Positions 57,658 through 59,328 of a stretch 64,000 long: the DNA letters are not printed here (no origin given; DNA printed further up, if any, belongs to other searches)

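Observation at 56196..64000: Pyrrolysine-free MtmB-family methyltransferase coupled to a corrinoid protein, embedded in an amine-uptake/aminotransferase locus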

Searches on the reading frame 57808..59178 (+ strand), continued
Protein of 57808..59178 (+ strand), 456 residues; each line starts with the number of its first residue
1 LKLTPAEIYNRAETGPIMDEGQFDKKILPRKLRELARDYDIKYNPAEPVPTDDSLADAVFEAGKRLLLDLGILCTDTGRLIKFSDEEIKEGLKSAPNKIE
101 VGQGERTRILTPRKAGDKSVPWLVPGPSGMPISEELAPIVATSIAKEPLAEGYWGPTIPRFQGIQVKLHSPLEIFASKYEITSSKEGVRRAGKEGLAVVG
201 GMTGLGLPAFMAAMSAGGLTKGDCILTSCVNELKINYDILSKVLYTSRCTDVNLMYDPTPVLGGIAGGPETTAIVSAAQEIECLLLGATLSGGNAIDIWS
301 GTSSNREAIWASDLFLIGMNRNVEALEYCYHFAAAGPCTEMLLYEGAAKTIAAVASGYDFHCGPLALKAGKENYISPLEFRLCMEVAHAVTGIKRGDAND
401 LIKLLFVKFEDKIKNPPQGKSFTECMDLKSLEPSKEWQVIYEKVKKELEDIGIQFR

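Call 54: search_solved_structures(query=L001:15753-16922:-, max_evalue=0.01, show_alignments=1)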
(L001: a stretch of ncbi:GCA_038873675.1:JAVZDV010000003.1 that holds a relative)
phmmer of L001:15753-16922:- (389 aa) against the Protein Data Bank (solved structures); distinct sequences matched with E-value up to 0.01: 15.
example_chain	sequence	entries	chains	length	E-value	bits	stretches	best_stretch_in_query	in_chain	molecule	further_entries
8at0_A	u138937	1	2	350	3.3e-09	39.5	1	63-384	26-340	Putrescine-binding periplasmic protein PotF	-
6ye0_B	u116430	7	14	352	3.5e-09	39.4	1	63-384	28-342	Putrescine-binding periplasmic protein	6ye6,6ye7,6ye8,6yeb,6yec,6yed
1a99_A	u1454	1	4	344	3.6e-09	39.4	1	63-384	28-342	PUTRESCINE-BINDING PROTEIN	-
4gl0_A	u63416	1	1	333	6.6e-09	38.5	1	60-343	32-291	Lmo0810 protein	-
7oyu_A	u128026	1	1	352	1.4e-08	37.4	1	62-384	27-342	Putrescine-binding periplasmic protein PotF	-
8asz_A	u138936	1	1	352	1.5e-08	37.4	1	61-384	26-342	Putrescine-binding periplasmic protein PotF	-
7oyx_A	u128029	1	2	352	1.6e-08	37.3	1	62-384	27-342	Putrescine-binding periplasmic protein PotF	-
7oyv_A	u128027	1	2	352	1.7e-08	37.1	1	61-384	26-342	Putrescine-binding periplasmic protein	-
7oyz_A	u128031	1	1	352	2e-08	36.9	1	62-384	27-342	Putrescine-binding periplasmic protein PotF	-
7oyt_A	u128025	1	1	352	2e-08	36.9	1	62-384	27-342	Putrescine-binding periplasmic protein PotF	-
7oyy_A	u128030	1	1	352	2.2e-08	36.8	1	62-384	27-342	Putrescine-binding periplasmic protein PotF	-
7oyw_A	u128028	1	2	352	2.2e-08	36.8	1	62-384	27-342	Putrescine-binding periplasmic protein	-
7oys_A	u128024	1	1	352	3.1e-08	36.3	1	63-384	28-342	Putrescine-binding periplasmic protein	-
3ttl_A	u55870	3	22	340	1.8e-05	27.2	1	56-251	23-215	Polyamine transport protein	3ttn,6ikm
1eu8_A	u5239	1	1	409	0.0034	19.7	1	98-173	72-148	TREHALOSE/MALTOSE BINDING PROTEIN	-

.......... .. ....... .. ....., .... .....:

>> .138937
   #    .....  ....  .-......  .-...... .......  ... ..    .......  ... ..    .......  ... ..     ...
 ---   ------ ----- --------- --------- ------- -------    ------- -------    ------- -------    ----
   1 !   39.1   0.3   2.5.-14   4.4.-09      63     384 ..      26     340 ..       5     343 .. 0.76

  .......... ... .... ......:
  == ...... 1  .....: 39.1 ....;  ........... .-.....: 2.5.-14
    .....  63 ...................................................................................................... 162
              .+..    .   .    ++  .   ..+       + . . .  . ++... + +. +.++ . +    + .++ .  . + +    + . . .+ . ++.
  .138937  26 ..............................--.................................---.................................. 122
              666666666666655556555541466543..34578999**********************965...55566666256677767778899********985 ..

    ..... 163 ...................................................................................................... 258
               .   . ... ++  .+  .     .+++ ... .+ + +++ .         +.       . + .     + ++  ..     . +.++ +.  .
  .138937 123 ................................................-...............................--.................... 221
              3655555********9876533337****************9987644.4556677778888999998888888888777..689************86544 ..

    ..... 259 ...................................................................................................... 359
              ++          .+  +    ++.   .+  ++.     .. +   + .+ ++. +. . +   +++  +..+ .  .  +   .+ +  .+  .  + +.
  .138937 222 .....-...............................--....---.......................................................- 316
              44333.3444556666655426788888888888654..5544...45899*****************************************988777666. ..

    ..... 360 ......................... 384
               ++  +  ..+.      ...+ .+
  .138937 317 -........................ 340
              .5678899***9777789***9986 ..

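Call 55: search_solved_structures(query=L001:17691-19184:-, max_evalue=0.001, show_alignments=0)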
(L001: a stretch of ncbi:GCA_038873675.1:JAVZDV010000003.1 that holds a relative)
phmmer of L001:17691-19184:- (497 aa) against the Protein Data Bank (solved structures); distinct sequences matched with E-value up to 0.001: 5.
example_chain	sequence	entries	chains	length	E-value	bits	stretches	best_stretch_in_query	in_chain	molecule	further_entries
7xcl_A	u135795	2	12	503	5.3e-66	226.4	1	20-490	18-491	Trimethylamine methyltransferase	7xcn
7xcm_A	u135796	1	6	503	6.2e-66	226.2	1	20-490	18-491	Trimethylamine methyltransferase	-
9yce_A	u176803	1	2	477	5.3e-62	213.2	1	21-491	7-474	Glycine betaine methyltransferase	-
2qne_A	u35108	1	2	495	5.5e-62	213.1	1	21-491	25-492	Putative methyltransferase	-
4yyc_A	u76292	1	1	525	2.7e-42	148.2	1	14-488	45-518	Putative trimethylamine methyltransferase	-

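Call 64: search_protein_families(library=pfam, alignment_id=A2, max_evalue=0.00001)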
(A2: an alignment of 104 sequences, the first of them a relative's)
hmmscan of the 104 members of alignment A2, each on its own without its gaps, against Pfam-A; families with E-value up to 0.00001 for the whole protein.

A. member 1, L016:4641-5429:- (262 aa): 1 family
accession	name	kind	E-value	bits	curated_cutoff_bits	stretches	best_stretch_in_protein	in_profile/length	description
PF01791.15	DeoC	-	1.6e-65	221.4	23.8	1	18-231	1-229/229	DeoC/LacD family aldolase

B. families by the number of members that match (of 104 scanned): 126 families (the first 25 are shown)
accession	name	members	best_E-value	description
PF00005.33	ABC_tran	12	4.4e-50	ABC transporter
PF02653.21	BPD_transp_2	9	1.6e-43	Branched-chain amino acid transport system / permease component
PF13304.12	AAA_21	7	1.4e-15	AAA domain, putative AbiEii toxin, Type IV TA system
PF06253.16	MTTB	4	6.3e-103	Trimethylamine methyltransferase (MTTB)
PF02463.25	SMC_N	4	2.5e-09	RecF/RecN/SMC N terminal domain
PF01314.23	AFOR_C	3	5.7e-127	Aldehyde ferredoxin oxidoreductase, domains 2 & 3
PF02730.20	AFOR_N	3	3.8e-78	Aldehyde ferredoxin oxidoreductase, N-terminal domain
PF02608.20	Bmp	3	3.4e-46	ABC transporter substrate-binding protein PnrA-like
PF00528.27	BPD_transp_1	3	6e-23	Binding-protein-dependent transport system inner membrane component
PF00682.25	HMGL-like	2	9.7e-80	HMGL-like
PF01979.26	Amidohydro_1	2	8.2e-65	Amidohydrolase family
PF00384.28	Molybdopterin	2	7.8e-45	Molybdopterin oxidoreductase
PF08309.17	LVIVD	2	2.3e-36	LVIVD repeat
PF00497.25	SBP_bac_3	2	5.6e-34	Bacterial extracellular solute-binding proteins, family 3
PF01568.27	Molydop_binding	2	4.3e-23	Molydopterin dinucleotide binding domain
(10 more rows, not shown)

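Call 70: find_encoding_contigs(protein=P0008, flank=5000, max_places=2)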
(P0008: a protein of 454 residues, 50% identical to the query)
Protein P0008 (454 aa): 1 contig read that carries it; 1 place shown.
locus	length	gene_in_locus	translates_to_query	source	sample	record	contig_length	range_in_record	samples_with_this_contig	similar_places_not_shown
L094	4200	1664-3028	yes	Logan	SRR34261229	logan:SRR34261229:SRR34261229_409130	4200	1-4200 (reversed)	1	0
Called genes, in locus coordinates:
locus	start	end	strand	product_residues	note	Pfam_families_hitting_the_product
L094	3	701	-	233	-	?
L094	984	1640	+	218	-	PF02607:B12-binding_2, PF02310:B12-binding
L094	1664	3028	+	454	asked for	PF05369:MtmB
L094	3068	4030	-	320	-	PF24827:AstE_AspA_cat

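Call 71: find_encoding_contigs(protein=P0006, flank=5000, max_places=2)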
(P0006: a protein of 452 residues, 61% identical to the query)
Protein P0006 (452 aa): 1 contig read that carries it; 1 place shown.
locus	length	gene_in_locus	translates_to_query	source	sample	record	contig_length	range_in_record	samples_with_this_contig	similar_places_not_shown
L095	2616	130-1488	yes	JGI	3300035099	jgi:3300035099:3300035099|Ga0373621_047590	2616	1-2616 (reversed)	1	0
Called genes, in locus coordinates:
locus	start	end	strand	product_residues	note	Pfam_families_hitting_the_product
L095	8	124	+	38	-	-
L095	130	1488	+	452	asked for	PF05369:MtmB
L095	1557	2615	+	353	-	?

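Call 77: search_solved_structures(query=L001:17691-19184:-, max_evalue=1e-60, show_alignments=1)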
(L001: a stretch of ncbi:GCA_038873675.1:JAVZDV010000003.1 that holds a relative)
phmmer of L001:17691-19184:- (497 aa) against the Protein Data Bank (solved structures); distinct sequences matched with E-value up to 1e-60: 4.
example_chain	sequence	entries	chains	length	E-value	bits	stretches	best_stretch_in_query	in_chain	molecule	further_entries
7xcl_A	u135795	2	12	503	5.3e-66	226.4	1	20-490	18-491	Trimethylamine methyltransferase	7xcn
7xcm_A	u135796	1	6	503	6.2e-66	226.2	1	20-490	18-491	Trimethylamine methyltransferase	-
9yce_A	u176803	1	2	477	5.3e-62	213.2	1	21-491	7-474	Glycine betaine methyltransferase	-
2qne_A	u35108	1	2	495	5.5e-62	213.1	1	21-491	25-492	Putative methyltransferase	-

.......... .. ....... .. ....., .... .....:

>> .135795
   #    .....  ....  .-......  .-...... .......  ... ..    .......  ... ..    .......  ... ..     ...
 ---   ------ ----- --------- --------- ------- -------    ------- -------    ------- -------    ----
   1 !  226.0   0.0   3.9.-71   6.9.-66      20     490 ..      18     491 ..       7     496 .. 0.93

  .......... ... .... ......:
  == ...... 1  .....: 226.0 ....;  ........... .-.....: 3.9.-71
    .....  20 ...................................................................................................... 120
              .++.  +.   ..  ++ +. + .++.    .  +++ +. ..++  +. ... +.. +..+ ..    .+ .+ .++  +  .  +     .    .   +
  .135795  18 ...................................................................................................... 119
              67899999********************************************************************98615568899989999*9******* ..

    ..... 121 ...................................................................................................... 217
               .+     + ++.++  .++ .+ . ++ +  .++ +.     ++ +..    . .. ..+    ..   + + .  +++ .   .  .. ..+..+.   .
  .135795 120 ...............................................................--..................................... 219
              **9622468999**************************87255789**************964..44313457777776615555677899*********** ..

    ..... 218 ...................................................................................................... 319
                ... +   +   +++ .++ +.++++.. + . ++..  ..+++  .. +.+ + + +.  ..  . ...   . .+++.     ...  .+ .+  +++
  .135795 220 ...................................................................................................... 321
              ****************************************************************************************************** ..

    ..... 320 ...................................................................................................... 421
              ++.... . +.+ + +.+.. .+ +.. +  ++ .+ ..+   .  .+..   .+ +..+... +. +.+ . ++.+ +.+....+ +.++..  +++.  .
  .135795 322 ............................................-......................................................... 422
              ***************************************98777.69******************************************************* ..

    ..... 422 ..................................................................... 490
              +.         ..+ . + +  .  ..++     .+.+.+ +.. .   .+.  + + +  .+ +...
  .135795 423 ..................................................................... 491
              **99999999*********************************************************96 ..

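Call 82: predict_structure(alignment_id=A1)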
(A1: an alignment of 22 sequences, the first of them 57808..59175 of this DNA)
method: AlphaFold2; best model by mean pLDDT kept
length: 456 residues; sequences in the alignment: 22
mean_pLDDT: 93.9   pTM: 0.93
mean pLDDT of the five models: 93.9, 93.8, 93.8, 93.6, 93.2
residues with pLDDT >= 90: 401; 70-90: 49; 50-70: 5; < 50: 1
segments of 3 or more residues with pLDDT < 50: none
pLDDT, mean of each block of 10 residues (from residue 1): 84 96 96 98 96 98 98 97 96 92 96 93 94 96 97 96 93 96 98 97 91 93 91 92 91 89 92 96 92 88 93 95 90 93 97 96 75 93 98 97 97 92 95 97 98 91
secondary structure, 60 per line:
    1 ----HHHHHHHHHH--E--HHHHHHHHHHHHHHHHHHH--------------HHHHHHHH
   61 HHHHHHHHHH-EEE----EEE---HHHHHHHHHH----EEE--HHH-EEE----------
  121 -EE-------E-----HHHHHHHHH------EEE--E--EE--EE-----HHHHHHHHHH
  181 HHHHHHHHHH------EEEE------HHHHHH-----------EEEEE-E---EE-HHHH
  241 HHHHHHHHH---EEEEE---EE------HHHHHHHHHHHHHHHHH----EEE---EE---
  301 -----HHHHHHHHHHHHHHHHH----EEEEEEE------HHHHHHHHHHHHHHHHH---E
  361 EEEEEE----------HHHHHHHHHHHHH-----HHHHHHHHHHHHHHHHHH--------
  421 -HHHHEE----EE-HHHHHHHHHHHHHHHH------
elements in order: H5-14 H20-38 H53-70 E72-74 E79-81 H85-94 E99-101 E108-110 H137-145 E152-154 H171-190 E197-200 H207-212 E224-228 H237-249 E253-257 H269-285 E290-292 H306-322 E327-333 H340-356 E360-366 H377-389 H395-412 H422-425 H435-450

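Call 84: fold_search(model_id=the predicted structure, library=pdb)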
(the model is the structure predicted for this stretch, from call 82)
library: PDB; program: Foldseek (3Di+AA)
matches with E <= 10: 1127; with E <= 0.001: 11
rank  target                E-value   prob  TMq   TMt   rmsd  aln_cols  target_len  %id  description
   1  1nth                  3.3e-46  1.00  0.97  0.97   1.3       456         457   30  Crystal structure of the methanosarcina barkeri monomethylamine methyltransferase (MTMB) (released 2003-02-04)
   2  1l2q                  4.6e-46  1.00  0.97  0.97   1.3       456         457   30  Crystal Structure of the Methanosarcina barkeri Monomethylamine Methyltransferase (MtmB) (released 2002-06-05)
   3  1tv2                  2.0e-45  1.00  0.97  0.97   1.3       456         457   30  Crystal structure of the hydroxylamine MtmB complex (released 2004-10-19)
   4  7xcl_A                6.4e-10  1.00  0.56  0.52  11.3       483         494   11  Crystal structure of trimethylamine methyltransferase MttB from Methanosarcina barkeri at 2.5 A resolution (released 2023-01-18)
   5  7xcn_A                1.2e-09  1.00  0.55  0.51  11.3       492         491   10  Crystal structure of the MttB-MttC complex at 2.7 A resolution (released 2023-01-18)
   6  7xcl_C                1.2e-09  1.00  0.55  0.52  11.3       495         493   12  Crystal structure of trimethylamine methyltransferase MttB from Methanosarcina barkeri at 2.5 A resolution (released 2023-01-18)
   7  7xcm_C                6.6e-09  1.00  0.53  0.49  11.4       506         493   11  Crystal structure of sulfite MttB structure at 3.2 A resolution (released 2023-01-18)
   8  7xcm_A                7.8e-09  1.00  0.53  0.49  11.5       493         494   11  Crystal structure of sulfite MttB structure at 3.2 A resolution (released 2023-01-18)
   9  9yce_A                1.0e-07  1.00  0.55  0.53  13.5       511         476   13  Active site of MtgB, a glycine betaine methyltransferase from the MttB superfamily (released 2026-03-11)
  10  4yyc                  5.8e-07  1.00  0.48  0.46  14.3       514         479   12  Crystal structure of trimethylamine methyltransferase from Sinorhizobium meliloti in complex with unknown ligand (released 2015-04-08)
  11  3abo_A                9.8e-04  0.99  0.35  0.35  11.3       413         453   11  Crystal structure of ethanolamine ammonia-lyase from Escherichia coli complexed with CN-Cbl and ethanolamine (released 2010-06-02)
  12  4m3p_C                1.1e-03  0.98  0.30  0.37   9.4       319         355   10  Betaine-Homocysteine S-Methyltransferase from Homo sapiens complexed with Homocysteine (released 2014-06-18)
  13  2yda_B                1.6e-03  0.95  0.29  0.40   9.6       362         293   11  Sulfolobus sulfataricus 2-keto-3-deoxygluconate aldolase Y103F,Y130F, A198F variant (released 2012-03-28)
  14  2epn_A                1.9e-03  0.96  0.35  0.27  12.9       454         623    8  N-acetyl-B-D-glucosaminidase (GCNA) from Streptococcus gordonii (released 2008-03-11)
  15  2qf7_A                2.1e-03  0.89  0.31  0.16  19.2       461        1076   10  Crystal structure of a complete multifunctional pyruvate carboxylase from Rhizobium etli (released 2007-09-04)
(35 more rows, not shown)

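Call 87: search_protein_families(library=pfam, proteins=[L036:6526-7638:+, L036:7937-9010:+, L036:8992-9828:+, L036:11390-12235:-, L036:12312-13334:-, L036:15036-16316:+, L016:5446-6489:-, L016:6489-7769:-, L016:8013-9227:+, L016:11387-12283:+], max_evalue=0.0001)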
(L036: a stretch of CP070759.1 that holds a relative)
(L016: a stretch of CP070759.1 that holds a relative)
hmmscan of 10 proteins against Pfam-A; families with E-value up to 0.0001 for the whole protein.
L036:6526-7638:+ (370 aa): 1 family
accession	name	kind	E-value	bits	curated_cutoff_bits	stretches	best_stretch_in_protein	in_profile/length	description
PF01264.26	Chorismate_synt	-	1.4e-131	438.5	27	1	12-357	1-327/327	Chorismate synthase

L036:7937-9010:+ (357 aa): 4 families
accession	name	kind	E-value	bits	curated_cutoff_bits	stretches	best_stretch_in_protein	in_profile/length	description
PF00155.27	Aminotran_1_2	-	5.6e-62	210.4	19.7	1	17-352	1-361/361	Aminotransferase class I and II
PF00266.25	Aminotran_5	-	2.4e-08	33.8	21.5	1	55-256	44-243/371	Aminotransferase class-V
PF01053.26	Cys_Met_Meta_PP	-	8.5e-06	25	27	1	57-215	55-201/381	Cys/Met metabolism PLP-dependent enzyme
PF04864.19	Alliinase_C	-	4.9e-05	22.8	22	0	99-268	100-248/363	Allinase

L036:8992-9828:+ (278 aa): 6 families
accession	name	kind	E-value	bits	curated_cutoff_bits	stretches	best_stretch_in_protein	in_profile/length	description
PF02153.23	PDH_N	-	3.5e-26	92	26.5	1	27-161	7-152/154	Prephenate dehydrogenase, nucleotide-binding domain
PF03807.23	F420_oxidored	-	5e-17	62.7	21.6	1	7-95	1-91/94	NADP oxidoreductase coenzyme F420-dependent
PF20463.3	PDH_C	-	3.9e-09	37.2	22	1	165-267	1-101/102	Prephenate dehydrogenase, dimerization domain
PF03446.21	NAD_binding_2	-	7.3e-09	36.3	21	1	8-103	2-100/161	NAD binding domain of 6-phosphogluconate dehydrogenase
PF07991.19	KARI_N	-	1.7e-07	31.4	20.6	1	6-92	5-91/165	Acetohydroxy acid isomeroreductase, NADPH-binding domain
PF01488.26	Shikimate_DH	-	6.6e-05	23.4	24.3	0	6-75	13-88/138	Shikimate / quinate 5-dehydrogenase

L036:11390-12235:- (281 aa): 0 families

L036:12312-13334:- (340 aa): 1 family
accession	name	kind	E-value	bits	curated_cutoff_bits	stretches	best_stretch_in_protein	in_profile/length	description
PF07705.17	CARDB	-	2.6e-10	40.8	22.7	1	213-299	7-92/101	CARDB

L036:15036-16316:+ (426 aa): 1 family
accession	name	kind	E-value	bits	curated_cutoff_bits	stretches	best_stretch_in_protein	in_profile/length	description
PF00656.27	Peptidase_C14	-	1.4e-19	71.2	21.4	1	9-233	1-199/233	Caspase domain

L016:5446-6489:- (347 aa): 2 families
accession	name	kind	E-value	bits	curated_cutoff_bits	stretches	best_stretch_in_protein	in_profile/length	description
PF02774.23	Semialdhyde_dhC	-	1.7e-35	123.2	26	1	159-327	1-183/184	Semialdehyde dehydrogenase, dimerisation domain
PF01118.30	Semialdhyde_dh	-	9.9e-32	110.3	26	1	2-128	1-118/121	Semialdehyde dehydrogenase, NAD binding domain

L016:6489-7769:- (426 aa): 3 families
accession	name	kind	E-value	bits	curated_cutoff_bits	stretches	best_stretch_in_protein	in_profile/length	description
PF00696.33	AA_kinase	-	1.4e-44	153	24.9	1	18-252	1-233/234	Amino acid kinase family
PF13840.12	ACT_7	-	1.9e-07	31.2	27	1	357-416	3-62/65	ACT domain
PF22468.2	ACT_9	-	1.1e-06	28.8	27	0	365-418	3-58/61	ACT domain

L016:8013-9227:+ (405 aa): 4 families
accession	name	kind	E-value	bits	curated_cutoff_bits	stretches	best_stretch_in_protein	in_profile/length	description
PF16653.10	Sacchrp_dh_C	-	1.1e-20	75.3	31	1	135-392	1-263/265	Saccharopine dehydrogenase C-terminal domain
PF03435.24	Sacchrp_dh_NADP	-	2.9e-20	73.4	25.1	1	3-131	1-129/129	Saccharopine dehydrogenase NADP binding domain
PF01488.26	Shikimate_DH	-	2e-06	28.3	24.3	1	2-90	14-95/138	Shikimate / quinate 5-dehydrogenase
PF01118.30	Semialdhyde_dh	-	2.1e-05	25.3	26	1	2-102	1-98/121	Semialdehyde dehydrogenase, NAD binding domain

L016:11387-12283:+ (299 aa): 1 family
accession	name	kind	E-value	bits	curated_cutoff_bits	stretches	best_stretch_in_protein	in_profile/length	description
PF02007.24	MtrH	-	2.4e-92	309.7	22.8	1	7-281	2-290/299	Tetrahydromethanopterin S-methyltransferase MtrH subunit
